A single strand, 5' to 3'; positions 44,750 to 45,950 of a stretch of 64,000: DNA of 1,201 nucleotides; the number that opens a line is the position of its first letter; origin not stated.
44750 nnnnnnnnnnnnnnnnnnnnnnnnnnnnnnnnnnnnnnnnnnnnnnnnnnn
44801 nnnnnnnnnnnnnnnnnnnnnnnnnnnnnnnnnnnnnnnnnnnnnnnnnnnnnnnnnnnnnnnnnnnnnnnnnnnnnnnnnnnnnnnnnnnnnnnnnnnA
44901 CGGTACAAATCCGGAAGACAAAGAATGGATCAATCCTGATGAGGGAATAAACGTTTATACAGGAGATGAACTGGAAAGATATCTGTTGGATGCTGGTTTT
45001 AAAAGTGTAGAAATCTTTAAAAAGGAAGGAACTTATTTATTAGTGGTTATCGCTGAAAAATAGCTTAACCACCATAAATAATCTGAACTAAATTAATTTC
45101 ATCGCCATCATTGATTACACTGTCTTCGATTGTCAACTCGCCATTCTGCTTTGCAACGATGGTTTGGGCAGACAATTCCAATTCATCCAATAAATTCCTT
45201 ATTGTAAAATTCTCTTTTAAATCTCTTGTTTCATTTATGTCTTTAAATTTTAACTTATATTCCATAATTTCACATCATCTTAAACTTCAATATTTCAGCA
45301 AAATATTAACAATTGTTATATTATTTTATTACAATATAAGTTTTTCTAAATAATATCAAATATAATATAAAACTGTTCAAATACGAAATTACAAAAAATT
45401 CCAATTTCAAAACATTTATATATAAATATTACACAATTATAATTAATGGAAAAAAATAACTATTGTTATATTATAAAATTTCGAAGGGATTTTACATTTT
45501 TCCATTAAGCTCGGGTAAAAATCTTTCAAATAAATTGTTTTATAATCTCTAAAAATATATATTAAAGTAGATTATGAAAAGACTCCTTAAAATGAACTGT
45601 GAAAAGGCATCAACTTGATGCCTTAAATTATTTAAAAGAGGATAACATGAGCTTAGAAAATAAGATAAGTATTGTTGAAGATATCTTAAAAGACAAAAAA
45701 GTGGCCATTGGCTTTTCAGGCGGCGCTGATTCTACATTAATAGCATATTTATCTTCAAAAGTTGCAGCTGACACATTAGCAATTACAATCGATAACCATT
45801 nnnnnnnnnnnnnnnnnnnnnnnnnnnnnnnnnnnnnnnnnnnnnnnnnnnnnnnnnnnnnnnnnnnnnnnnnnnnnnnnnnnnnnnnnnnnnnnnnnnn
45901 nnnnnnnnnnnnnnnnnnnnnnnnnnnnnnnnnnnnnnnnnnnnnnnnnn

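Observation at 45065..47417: ThiS-like GG protein divergent from a LarE-like PP-loop enzyme and a ThiF-like E1: a protein-thiocarboxylate sulfur relay with no obvious target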

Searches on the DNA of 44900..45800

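Call 93: search_rna_families(source=window, start=44900, end=45800, threshold=evalue, max_evalue=1)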
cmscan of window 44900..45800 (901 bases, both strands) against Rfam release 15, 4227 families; matches with E-value up to 1: 0.
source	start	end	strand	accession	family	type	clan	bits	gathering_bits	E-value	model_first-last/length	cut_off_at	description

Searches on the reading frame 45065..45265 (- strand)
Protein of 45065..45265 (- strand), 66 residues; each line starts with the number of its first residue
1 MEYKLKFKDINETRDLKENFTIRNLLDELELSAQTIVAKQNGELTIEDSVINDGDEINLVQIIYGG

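Call 3: search_protein_families(library=pfam, proteins=[window:45065-45265:-], max_evalue=0.01)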
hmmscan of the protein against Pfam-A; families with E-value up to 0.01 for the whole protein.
window:45065-45265:- (66 aa): 2 families
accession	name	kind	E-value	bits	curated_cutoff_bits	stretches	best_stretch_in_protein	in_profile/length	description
PF02597.26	ThiS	-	5.5e-08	33.7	22.5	1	11-66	13-76/76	ThiS family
PF21965.2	SAMP2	-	0.00055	20.7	27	1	12-63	13-63/63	Small archaeal modifier protein 2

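Call 4: search_protein_families(library=ncbifam, proteins=[window:45065-45265:-], max_evalue=0.01)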
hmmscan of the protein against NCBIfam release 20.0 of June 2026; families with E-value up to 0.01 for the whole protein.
window:45065-45265:- (66 aa): 4 families
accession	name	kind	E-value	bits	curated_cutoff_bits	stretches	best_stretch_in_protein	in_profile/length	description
NF006231.0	PRK08364.1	equivalog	5.7e-06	26.6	80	1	9-66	13-70/70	sulfur carrier protein ThiS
TIGR01683.1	thiS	equivalog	1.9e-05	24.9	37.45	1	11-66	5-64/64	sulfur carrier protein ThiS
NF041919.1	SAMP2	equivalog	0.0084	16.6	70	1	14-66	15-66/66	ubiquitin-like small modifier protein SAMP2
NF005028.0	PRK06437.1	equivalog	0.0092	16.1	85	1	10-66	11-67/67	hypothetical protein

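Call 101: find_homologous_proteins(query=window:45065-45265:-, max_evalue=0.001)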
Query window:45065-45265:- (66 aa): 804 proteins with E <= 0.001 among 804 candidates; the best 120 are listed.
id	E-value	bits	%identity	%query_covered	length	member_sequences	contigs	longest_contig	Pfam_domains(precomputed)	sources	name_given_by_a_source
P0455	6.5e-34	131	100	100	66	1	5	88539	PF02597.27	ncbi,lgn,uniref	ncbi:MoaD/ThiS family protein [Methanobrevibacter sp.]|uniref:MoaD/ThiS family protein n=1 Tax=Metha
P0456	2.5e-33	130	98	100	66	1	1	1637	PF02597.27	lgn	-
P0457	2.7e-33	129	97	100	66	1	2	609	PF02597.27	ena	-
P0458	3.1e-33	129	97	100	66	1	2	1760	PF02597.27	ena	-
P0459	4.5e-33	129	98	100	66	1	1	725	PF02597.27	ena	-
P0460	5.2e-33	129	98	100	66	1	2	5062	PF02597.27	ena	-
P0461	5.2e-33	129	97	100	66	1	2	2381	PF02597.27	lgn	-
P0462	5.4e-33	129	98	100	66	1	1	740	PF02597.27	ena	-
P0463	5.8e-33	128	97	100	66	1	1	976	PF02597.27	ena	-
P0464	9.5e-33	128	97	100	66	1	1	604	PF02597.27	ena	-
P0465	1.5e-32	127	95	100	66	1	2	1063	PF02597.27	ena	-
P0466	2.9e-32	126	97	100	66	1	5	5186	PF02597.27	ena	-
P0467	3.5e-32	126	94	100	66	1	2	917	PF02597.27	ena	-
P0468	6.0e-32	125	95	100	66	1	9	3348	PF02597.27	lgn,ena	-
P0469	6.7e-32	125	94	100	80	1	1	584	PF02597.27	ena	-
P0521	1.3e-26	109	83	100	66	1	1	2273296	PF02597.27,PF21965.3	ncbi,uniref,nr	ncbi:thiamine biosynthesis protein ThiS [Methanobrevibacter sp. YE315]|uniref:MoaD/ThiS family prote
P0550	3.9e-26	107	80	100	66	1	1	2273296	PF02597.27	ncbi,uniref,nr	ncbi:thiamine biosynthesis protein ThiS [Methanobrevibacter sp. YE315]|uniref:sulfur carrier protein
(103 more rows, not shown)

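Call 102: find_encoding_contigs(protein=P0521, flank=10000, max_places=1)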
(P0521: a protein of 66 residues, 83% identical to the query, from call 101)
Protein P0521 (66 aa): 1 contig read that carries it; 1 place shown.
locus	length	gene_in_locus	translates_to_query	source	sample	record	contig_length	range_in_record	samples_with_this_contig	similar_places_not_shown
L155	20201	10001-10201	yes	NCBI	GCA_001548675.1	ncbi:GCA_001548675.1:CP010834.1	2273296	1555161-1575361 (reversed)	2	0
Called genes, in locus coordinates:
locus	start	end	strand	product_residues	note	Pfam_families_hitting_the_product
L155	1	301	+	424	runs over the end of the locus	PF01071:GARS_A (weak), PF02786:CPSase_L_D2 (weak), PF13535:ATP-grasp_4, PF15632:ATPgrasp_Ter (weak)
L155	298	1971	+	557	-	PF01554:MatE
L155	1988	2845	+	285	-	PF00515:TPR_1 (faint), PF07719:TPR_2 (faint), PF13181:TPR_8 (faint), PF13428:TPR_14 (faint), PF08797:HIRAN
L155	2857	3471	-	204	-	PF13489:Methyltransf_23, PF01209:Ubie_methyltran, PF05148:Methyltransf_8 (faint), PF13847:Methyltransf_31, PF08241:Methyltransf_11, PF08242:Methyltransf_12, PF13649:Methyltransf_25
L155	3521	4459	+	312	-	PF04069:OpuAC, PF13379:NMT1_2, PF03180:Lipoprotein_9, PF09084:NMT1, PF12974:Phosphonate-bd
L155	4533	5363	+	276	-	PF02634:FdhD-NarQ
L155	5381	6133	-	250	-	PF00899:ThiF, PF03721:UDPG_MGDP_dh_N (weak), PF03435:Sacchrp_dh_NADP (weak)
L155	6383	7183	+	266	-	PF13230:GATase_4, PF13522:GATase_6 (weak)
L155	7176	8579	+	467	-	-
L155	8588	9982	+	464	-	PF04262:Glu_cys_ligase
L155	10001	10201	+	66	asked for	PF02597:ThiS, PF21965:SAMP2 (weak)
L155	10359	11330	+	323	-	PF13379:NMT1_2, PF03180:Lipoprotein_9, PF04069:OpuAC, PF09084:NMT1, PF12974:Phosphonate-bd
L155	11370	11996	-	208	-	PF04289:DUF447_N, PF20766:DUF447_C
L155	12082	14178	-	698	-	PF02629:CoA_binding, PF13380:CoA_binding_2, PF13607:Succ_CoA_lig, PF19045:Ligase_CoA_2, PF13549:ATP-grasp_5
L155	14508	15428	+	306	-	PF09894:Connectase_N, PF25274:Connectase_C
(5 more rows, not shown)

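Call 103: find_encoding_contigs(protein=P0550, flank=10000, max_places=1)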
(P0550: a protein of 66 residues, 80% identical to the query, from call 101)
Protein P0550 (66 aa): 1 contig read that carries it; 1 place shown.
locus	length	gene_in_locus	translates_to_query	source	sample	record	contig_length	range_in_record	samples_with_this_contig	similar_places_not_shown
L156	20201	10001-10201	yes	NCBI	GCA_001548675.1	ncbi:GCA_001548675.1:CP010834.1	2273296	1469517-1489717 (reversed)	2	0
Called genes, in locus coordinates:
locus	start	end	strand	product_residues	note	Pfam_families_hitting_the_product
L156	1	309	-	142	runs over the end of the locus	PF22381:Staph_reg_Sar_Rot (weak), PF01047:MarR, PF12802:MarR_2, PF13463:HTH_27 (weak), PF13601:HTH_34 (weak)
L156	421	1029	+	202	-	PF02525:Flavodoxin_2 (weak), PF03358:FMN_red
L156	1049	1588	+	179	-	PF14602:Hexapep_2 (faint), PF00132:Hexapep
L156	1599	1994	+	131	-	PF14534:DUF4440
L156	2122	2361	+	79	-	-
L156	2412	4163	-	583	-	PF01554:MatE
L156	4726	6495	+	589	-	PF13515:FUSC_2 (weak)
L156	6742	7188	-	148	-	PF12746:GNAT_acetyltran (weak), PF13673:Acetyltransf_10 (weak), PF00583:Acetyltransf_1, PF13508:Acetyltransf_7, PF08445:FR47 (weak)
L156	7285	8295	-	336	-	PF02540:NAD_synthase, PF01171:ATP_bind_3 (faint), PF06508:QueC (faint)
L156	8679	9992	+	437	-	PF00890:FAD_binding_2 (faint), PF01266:DAO (faint), PF07992:Pyr_redox_2 (weak), PF00732:GMC_oxred_N, PF05199:GMC_oxred_C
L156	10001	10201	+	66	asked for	PF02597:ThiS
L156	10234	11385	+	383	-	PF22025:ThiI_fer, PF02926:THUMP, PF02568:ThiI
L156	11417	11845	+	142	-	-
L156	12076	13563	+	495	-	PF00209:SNF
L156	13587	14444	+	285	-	PF09872:DUF2099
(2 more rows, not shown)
